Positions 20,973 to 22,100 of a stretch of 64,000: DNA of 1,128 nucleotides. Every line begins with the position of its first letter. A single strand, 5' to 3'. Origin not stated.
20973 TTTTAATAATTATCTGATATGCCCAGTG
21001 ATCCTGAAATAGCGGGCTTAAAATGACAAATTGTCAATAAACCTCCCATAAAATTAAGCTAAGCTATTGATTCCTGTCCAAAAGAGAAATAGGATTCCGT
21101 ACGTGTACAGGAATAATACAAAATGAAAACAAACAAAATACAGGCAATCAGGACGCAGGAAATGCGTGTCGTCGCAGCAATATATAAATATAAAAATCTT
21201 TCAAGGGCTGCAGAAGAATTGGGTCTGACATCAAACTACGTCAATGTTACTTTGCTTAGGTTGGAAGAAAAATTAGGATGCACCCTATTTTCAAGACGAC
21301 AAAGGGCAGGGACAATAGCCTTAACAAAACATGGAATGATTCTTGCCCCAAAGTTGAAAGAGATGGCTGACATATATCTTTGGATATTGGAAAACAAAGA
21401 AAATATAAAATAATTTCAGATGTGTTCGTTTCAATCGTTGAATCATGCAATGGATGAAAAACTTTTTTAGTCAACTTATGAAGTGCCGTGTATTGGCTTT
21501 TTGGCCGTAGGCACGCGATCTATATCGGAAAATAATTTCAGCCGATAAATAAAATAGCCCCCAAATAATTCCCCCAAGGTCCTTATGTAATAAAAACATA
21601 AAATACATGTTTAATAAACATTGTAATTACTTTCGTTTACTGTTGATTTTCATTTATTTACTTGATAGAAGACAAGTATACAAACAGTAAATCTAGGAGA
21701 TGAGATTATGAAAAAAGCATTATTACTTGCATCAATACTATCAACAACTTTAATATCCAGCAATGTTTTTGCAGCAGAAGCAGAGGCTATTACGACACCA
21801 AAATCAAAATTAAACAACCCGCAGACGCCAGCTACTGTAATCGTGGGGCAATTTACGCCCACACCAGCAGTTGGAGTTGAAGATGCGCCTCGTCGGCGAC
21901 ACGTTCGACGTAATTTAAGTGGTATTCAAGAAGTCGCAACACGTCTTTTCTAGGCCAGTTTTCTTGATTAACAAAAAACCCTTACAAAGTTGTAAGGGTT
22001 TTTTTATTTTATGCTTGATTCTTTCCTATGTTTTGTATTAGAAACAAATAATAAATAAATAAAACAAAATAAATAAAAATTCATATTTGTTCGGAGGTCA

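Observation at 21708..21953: Family of small secreted Arg-rich peptides (two members: 21708-21953 and 28694-28921)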

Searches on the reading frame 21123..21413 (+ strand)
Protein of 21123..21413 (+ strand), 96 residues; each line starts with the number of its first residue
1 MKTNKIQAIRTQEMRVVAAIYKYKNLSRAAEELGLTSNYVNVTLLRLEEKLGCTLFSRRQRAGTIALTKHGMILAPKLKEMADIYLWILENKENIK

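Call 5: search_protein_families(library=pfam, proteins=[window:21123-21413:+], max_evalue=1)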
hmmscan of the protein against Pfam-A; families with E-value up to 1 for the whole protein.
window:21123-21413:+ (96 aa): 3 families
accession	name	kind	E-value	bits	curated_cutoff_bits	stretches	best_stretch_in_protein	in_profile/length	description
PF00126.33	HTH_1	-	3.3e-13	49.8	26.6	1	12-71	2-59/60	Bacterial regulatory helix-turn-helix protein, lysR family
PF13556.12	HTH_30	-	0.12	12.6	27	1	24-62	13-51/59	PucR C-terminal helix-turn-helix domain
PF22083.2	I-HmuI_NUMOD-like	-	0.13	12.3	27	1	20-41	9-30/46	DNA endonuclease I-HmuI-like, NUMOD-like domain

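Call 34: search_protein_families(library=ncbifam, proteins=[window:21123-21410:+], max_evalue=0.1)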
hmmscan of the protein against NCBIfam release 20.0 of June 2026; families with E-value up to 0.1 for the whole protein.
window:21123-21410:+ (96 aa): 44 families (the best 25 are shown)
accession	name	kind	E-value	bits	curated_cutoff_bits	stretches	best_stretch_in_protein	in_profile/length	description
NF045990.1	TransRegCbbRRhodb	equivalog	1.2e-10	40.9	450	1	5-82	2-79/304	LysR family regulator CbbR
NF008352.0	PRK11139.1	subfamily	7.1e-09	35.2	288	1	14-81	11-76/305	transcriptional regulator GcvA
TIGR03418.1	chol_sulf_TF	equivalog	8.7e-09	34.8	324.8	1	12-80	4-70/291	choline sulfate utilization transcriptional regulator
NF040786.1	LysR_Sec_metab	equivalog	2.7e-08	33.2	250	1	14-84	6-74/298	selenium metabolism-associated LysR family transcriptional regulator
NF040888.1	trans_reg_YafC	equivalog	3.7e-08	32.6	470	1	11-78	5-70/293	DNA-binding transcriptional regulator YafC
NF007491.0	PRK10086.1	equivalog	6.6e-08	31.7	316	1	2-81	10-87/313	DNA-binding transcriptional regulator DsdC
NF047520.1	trans_act_CidR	equivalog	2.6e-07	30.1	415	1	12-88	4-78/292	cidABC operon transcriptional activator CidR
NF041130.1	PenR_Burk_TF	exception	5.8e-07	29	625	1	14-80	13-77/292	beta-lactamase transcriptional regulator PenR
TIGR02424.1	TF_pcaQ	equivalog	1.8e-06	27.1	303.8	1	11-74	5-66/300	pca operon transcription factor PcaQ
TIGR03339.1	phn_lysR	subfamily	3.8e-06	26.4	341.1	1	17-83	5-69/279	aminoethylphosphonate catabolism associated LysR family transcriptional regulator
NF007315.1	PRK09801.1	equivalog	4.1e-06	26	398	1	11-83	8-78/301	L-tartrate utilization transcriptional activator TtdR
NF050187.1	TransRegBsrAPseudo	equivalog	5.5e-06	25.7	480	1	5-62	4-61/298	LysR family transcriptional regulator BsrA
NF047842.1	station_TF_SrsR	equivalog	7.7e-06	25.4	425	1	12-78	6-70/294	LysR family transcriptional regulator SrsR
TIGR02036.1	dsdC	equivalog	7.7e-06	25.1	352.4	1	5-80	4-77/302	DNA-binding transcriptional regulator DsdC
NF002946.0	PRK03601.1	equivalog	1.8e-05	24.3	240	1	19-92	11-80/275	HTH-type transcriptional regulator HdfR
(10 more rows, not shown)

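Call 35: search_protein_families(library=phrogs, proteins=[window:21123-21410:+], max_evalue=0.1)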
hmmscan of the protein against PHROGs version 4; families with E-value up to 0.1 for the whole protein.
window:21123-21410:+ (96 aa): 1 family
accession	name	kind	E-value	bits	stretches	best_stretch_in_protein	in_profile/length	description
phrog_3736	-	unknown function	2.4e-12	47.9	1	12-81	6-73/303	-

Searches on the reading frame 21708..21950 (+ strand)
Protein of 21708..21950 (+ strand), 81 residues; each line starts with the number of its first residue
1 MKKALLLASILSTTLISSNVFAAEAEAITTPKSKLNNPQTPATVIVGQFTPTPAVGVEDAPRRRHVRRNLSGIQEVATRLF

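Call 5: search_protein_families(library=pfam, proteins=[window:21708-21950:+], max_evalue=1)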
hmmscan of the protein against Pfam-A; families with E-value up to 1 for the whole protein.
seq(81 aa): 2 families
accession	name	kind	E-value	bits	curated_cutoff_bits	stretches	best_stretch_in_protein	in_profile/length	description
PF10836.13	DUF2574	-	0.063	13.6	27.5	1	1-49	1-48/93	Protein of unknown function (DUF2574)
PF07199.16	DUF1411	-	0.12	12.4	22.3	1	5-37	19-51/194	Protein of unknown function (DUF1411)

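Call 8: find_homologous_proteins(query=window:21708-21950:+, max_evalue=10)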
Query seq(81 aa) (81 aa): 4 proteins with E <= 10 among 7 candidates.
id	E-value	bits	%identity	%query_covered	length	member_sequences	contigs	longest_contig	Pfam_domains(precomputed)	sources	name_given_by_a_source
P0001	3.9e-43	161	100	100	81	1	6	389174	-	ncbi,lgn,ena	-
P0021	2.3e-30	121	79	100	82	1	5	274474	-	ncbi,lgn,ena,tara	tara:strand:+ start:67873 stop:68121 length:249 start_codon:yes stop_codon:yes gene_type:complete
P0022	3.3e-30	121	84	100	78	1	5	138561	-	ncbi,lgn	-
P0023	3.5e-18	83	70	100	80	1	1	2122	-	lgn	-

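Call 11: find_encoding_contigs(protein=P0021, flank=10000, max_places=4)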
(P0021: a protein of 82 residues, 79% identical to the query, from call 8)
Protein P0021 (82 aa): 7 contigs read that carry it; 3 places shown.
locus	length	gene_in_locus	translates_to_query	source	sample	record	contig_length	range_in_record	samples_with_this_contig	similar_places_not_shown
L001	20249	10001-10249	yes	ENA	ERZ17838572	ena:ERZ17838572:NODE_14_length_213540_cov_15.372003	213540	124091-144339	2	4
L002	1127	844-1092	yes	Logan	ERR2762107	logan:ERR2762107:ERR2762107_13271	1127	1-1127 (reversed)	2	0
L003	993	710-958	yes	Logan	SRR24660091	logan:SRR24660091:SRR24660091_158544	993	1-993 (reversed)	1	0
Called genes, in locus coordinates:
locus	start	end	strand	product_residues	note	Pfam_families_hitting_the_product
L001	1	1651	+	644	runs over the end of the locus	PF01464:SLT, PF27553:SLT_superhelical (faint)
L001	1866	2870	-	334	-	-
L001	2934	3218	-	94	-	-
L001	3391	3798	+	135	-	-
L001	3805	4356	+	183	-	PF01327:Pep_deformylase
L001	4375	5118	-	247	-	PF01381:HTH_3, PF12844:HTH_19, PF13443:HTH_26 (weak), PF13560:HTH_31, PF00072:Response_reg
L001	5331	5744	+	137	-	-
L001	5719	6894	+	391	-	PF13439:Glyco_transf_4, PF13477:Glyco_trans_4_2, PF13579:Glyco_trans_4_4, PF20706:GT4-conflict, PF00534:Glycos_transf_1, PF13692:Glyco_trans_1_4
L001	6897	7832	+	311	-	PF01075:Glyco_transf_9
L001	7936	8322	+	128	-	PF01176:eIF-1a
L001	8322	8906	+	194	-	PF02545:Maf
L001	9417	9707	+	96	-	PF00126:HTH_1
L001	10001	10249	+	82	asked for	-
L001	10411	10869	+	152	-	PF07750:GcrA (weak)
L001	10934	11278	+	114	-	-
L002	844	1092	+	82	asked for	-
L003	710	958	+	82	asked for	-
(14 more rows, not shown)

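Call 12: find_encoding_contigs(protein=P0022, flank=10000, max_places=4)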
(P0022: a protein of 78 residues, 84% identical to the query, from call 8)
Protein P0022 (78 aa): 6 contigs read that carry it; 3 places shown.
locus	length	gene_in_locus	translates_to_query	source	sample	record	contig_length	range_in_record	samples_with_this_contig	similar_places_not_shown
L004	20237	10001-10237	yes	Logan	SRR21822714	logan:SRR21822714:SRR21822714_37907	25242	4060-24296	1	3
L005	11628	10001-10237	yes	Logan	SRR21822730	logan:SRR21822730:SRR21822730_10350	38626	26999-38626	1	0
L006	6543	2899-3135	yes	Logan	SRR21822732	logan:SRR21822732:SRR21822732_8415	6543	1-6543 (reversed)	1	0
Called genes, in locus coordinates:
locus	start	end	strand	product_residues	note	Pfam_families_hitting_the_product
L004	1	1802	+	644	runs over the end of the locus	PF01464:SLT, PF27553:SLT_superhelical (faint)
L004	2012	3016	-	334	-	-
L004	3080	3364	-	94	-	-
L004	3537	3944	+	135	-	-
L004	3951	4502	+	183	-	PF01327:Pep_deformylase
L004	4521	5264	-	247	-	PF01381:HTH_3, PF12844:HTH_19, PF13443:HTH_26 (weak), PF13560:HTH_31, PF00072:Response_reg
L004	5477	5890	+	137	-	-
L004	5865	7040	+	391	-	PF13439:Glyco_transf_4, PF13477:Glyco_trans_4_2, PF13579:Glyco_trans_4_4, PF20706:GT4-conflict (weak), PF00534:Glycos_transf_1, PF13692:Glyco_trans_1_4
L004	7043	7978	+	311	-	PF01075:Glyco_transf_9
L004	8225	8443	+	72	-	PF01176:eIF-1a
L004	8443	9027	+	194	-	PF02545:Maf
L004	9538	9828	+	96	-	PF00126:HTH_1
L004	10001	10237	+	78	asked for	-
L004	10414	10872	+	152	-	PF07750:GcrA (weak)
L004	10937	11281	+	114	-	-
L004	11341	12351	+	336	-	PF00106:adh_short (weak), PF01073:3Beta_HSD, PF01370:Epimerase, PF02719:Polysacc_synt_2, PF04321:RmlD_sub_bind, PF07993:NAD_binding_4 (faint), PF08659:KR, PF16363:GDP_Man_Dehyd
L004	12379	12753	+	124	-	PF01127:Sdh_cyt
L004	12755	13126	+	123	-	PF01127:Sdh_cyt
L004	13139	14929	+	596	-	PF00890:FAD_binding_2, PF01266:DAO (faint), PF02910:Succ_DH_flav_C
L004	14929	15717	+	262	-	PF13085:Fer2_3, PF13183:Fer4_8 (faint), PF13237:Fer4_10 (weak), PF13534:Fer4_17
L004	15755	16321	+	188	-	-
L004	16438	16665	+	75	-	-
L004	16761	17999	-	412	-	PF13173:AAA_14, PF13635:DUF4143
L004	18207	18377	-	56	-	PF10276:zf-CHCC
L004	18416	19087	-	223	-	PF01928:CYTH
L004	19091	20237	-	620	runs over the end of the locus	-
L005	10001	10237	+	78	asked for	-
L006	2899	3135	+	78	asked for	-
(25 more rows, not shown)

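Call 14: find_encoding_contigs(protein=P0023, flank=10000, max_places=3)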
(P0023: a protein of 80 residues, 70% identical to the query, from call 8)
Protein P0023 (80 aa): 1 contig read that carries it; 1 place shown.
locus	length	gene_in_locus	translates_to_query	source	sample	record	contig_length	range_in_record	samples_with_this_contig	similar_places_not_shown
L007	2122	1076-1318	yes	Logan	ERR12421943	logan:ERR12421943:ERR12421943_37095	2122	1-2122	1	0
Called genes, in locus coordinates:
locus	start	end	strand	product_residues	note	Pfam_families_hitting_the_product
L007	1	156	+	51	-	?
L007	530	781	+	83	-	PF00126:HTH_1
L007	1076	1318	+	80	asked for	-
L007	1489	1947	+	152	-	PF07750:GcrA (weak)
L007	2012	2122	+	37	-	?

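Call 15: find_related_loci(query=A1, collection=genome_contigs, flank=10000)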
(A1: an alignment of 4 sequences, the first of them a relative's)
Query A1 (81 aa) in genome_contigs; peptide patterns used: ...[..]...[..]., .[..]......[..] (x = any residue, [..] = any of these).
295 stretches matched a pattern, but none encodes a relative of the query by tblastn (E <= 1e-3).

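Call 33: find_homologous_proteins(query=A1, max_evalue=10)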
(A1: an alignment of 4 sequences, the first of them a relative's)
Query A1 (4 sequences) (81 aa, profile of the alignment): 4 proteins with E <= 10 among 502 candidates.
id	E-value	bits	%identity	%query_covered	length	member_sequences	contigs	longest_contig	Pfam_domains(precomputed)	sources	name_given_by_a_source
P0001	8.5e-47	175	100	100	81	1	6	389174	-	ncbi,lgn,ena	-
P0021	2.0e-44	167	79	100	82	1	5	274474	-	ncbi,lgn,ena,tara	tara:strand:+ start:67873 stop:68121 length:249 start_codon:yes stop_codon:yes gene_type:complete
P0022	1.2e-43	165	84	100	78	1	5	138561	-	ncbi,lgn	-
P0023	4.3e-37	144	70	100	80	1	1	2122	-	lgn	-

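Call 34: search_protein_families(library=ncbifam, proteins=[window:21708-21950:+, L004:15755-16318:+], max_evalue=0.1)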
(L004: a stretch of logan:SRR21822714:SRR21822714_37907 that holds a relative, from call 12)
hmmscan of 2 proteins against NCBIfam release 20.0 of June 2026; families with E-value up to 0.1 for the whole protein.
window:21708-21950:+ (81 aa): 2 families
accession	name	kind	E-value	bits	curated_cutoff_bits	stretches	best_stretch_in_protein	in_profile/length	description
NF047789.1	AgBindSilE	equivalog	0.019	15.3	200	1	3-53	2-48/143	silver-binding protein SilE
NF011766.0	PRK15220.1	equivalog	0.023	14.5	136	1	1-26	1-26/178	fimbrial protein YehD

L004:15755-16318:+ (188 aa): 0 families

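Call 35: search_protein_families(library=phrogs, proteins=[window:21708-21950:+, L004:15755-16318:+], max_evalue=0.1)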
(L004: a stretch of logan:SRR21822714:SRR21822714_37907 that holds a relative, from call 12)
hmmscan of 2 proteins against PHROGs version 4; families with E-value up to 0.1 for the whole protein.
window:21708-21950:+ (81 aa): 0 families

L004:15755-16318:+ (188 aa): 0 families

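Call 36: predict_structure(alignment_id=A1)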
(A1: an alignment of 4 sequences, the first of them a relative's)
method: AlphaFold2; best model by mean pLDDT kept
length: 81 residues; sequences in the alignment: 4
mean_pLDDT: 55.5   pTM: 0.19
mean pLDDT of the five models: 55.5, 54.1, 53.2, 50.2, 49.9
residues with pLDDT >= 90: 0; 70-90: 0; 50-70: 63; < 50: 18
segments of 3 or more residues with pLDDT < 50: 29-31, 35-38
pLDDT, mean of each block of 10 residues (from residue 1): 59 54 49 49 51 59 65 58 50
secondary structure, 60 per line:
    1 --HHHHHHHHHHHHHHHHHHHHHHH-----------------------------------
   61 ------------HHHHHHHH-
elements in order: H3-25 H73-80

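Call 37: predict_structure(alignment_id=A4)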
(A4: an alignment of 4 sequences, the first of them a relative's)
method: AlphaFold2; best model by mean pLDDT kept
length: 75 residues; sequences in the alignment: 4
mean_pLDDT: 57.8   pTM: 0.24
mean pLDDT of the five models: 57.8, 57.1, 55.5, 53.6, 52.6
residues with pLDDT >= 90: 0; 70-90: 14; 50-70: 41; < 50: 20
segments of 3 or more residues with pLDDT < 50: 32-35, 45-51, 66-69, 73-75
pLDDT, mean of each block of 10 residues (from residue 1): 82 67 52 54 48 55 52 46
secondary structure, 60 per line:
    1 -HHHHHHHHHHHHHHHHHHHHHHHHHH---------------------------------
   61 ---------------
elements in order: H2-27

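Call 39: find_related_loci(query=A1, collection=metagenome_contigs, flank=3000)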
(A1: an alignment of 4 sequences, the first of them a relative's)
Query A1 (81 aa) in metagenome_contigs; peptide patterns used: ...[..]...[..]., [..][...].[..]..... (x = any residue, [..] = any of these).
599 stretches matched a pattern, but none encodes a relative of the query by tblastn (E <= 1e-3).

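Call 40: find_related_loci(query=A1, collection=viral_contigs, flank=3000)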
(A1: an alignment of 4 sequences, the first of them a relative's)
Query A1 (81 aa) in viral_contigs; peptide patterns used: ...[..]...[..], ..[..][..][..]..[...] (x = any residue, [..] = any of these).
231 stretches matched a pattern, but none encodes a relative of the query by tblastn (E <= 1e-3).

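Call 41: find_related_loci(query=A4, collection=viral_contigs, flank=3000)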
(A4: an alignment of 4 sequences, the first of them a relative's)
Query A4 (75 aa) in viral_contigs; peptide patterns used: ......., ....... (x = any residue, [..] = any of these).
290 stretches matched a pattern, but none encodes a relative of the query by tblastn (E <= 1e-3).

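Call 42: find_related_loci(query=A4, collection=metagenome_contigs, flank=5000)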
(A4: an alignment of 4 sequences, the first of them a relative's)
Query A4 (75 aa) in metagenome_contigs; peptide patterns used: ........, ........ (x = any residue, [..] = any of these).
599 stretches matched a pattern, but none encodes a relative of the query by tblastn (E <= 1e-3).

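Call 43: find_encoding_contigs(protein=P0001, flank=2000, max_places=10)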
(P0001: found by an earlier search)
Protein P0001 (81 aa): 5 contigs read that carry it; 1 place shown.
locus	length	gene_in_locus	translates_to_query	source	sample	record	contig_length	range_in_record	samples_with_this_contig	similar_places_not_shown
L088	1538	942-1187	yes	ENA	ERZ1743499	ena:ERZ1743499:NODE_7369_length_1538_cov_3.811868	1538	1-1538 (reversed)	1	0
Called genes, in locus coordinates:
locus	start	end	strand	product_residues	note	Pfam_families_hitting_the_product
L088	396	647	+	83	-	PF00126:HTH_1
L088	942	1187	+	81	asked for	-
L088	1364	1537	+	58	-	?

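Call 51: search_protein_families(library=pfam, proteins=[L004:15755-16318:+], max_evalue=0.001)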
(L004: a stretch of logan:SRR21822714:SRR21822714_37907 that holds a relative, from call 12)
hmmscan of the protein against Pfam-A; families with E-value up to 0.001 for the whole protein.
L004:15755-16318:+ (188 aa): 0 families

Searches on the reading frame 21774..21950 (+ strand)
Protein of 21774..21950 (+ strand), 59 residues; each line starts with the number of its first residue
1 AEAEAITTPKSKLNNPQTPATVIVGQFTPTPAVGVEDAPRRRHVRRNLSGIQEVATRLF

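Call 44: search_solved_structures(query=window:21774-21950:+, max_evalue=10)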
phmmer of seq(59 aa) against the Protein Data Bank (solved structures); distinct sequences matched with E-value up to 10: 1.
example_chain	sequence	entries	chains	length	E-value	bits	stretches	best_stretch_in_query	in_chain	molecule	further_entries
6yba_O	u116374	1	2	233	1.4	12.8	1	3-50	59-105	Pre-hexon-linking protein VIII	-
